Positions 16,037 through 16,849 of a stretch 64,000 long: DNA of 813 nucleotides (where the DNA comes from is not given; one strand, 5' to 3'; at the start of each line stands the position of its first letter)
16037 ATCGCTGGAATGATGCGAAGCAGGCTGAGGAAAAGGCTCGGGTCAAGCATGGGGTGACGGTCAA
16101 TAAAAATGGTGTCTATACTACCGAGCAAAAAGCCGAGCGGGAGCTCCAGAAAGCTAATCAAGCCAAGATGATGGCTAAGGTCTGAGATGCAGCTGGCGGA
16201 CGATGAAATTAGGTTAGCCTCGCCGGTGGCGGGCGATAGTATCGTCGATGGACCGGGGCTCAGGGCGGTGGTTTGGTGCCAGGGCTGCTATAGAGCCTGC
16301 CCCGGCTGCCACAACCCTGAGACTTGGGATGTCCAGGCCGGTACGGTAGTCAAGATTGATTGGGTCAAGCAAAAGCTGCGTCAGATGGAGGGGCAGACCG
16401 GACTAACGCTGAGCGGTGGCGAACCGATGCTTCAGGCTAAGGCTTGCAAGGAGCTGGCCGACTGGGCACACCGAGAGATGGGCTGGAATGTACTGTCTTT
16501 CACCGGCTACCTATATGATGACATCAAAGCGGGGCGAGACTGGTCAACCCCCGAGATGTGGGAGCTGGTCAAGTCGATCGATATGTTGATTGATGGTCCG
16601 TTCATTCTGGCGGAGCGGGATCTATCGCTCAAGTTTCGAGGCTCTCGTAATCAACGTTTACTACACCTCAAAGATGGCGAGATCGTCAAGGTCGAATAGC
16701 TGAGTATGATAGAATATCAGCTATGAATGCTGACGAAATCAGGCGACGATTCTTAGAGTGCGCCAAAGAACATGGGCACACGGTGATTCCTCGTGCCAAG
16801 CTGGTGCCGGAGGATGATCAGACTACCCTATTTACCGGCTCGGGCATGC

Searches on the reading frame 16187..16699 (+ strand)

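Call 36: search_protein_families(library=pfam, proteins=[window:16187-16699:+], max_evalue=0.000001)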
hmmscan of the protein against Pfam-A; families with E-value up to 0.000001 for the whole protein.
window:16187-16699:+ (170 aa): 1 family
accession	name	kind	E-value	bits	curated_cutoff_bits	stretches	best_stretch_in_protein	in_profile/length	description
PF13353.11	Fer4_12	-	1.1e-35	123.4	22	1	20-158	1-136/137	4Fe-4S single cluster domain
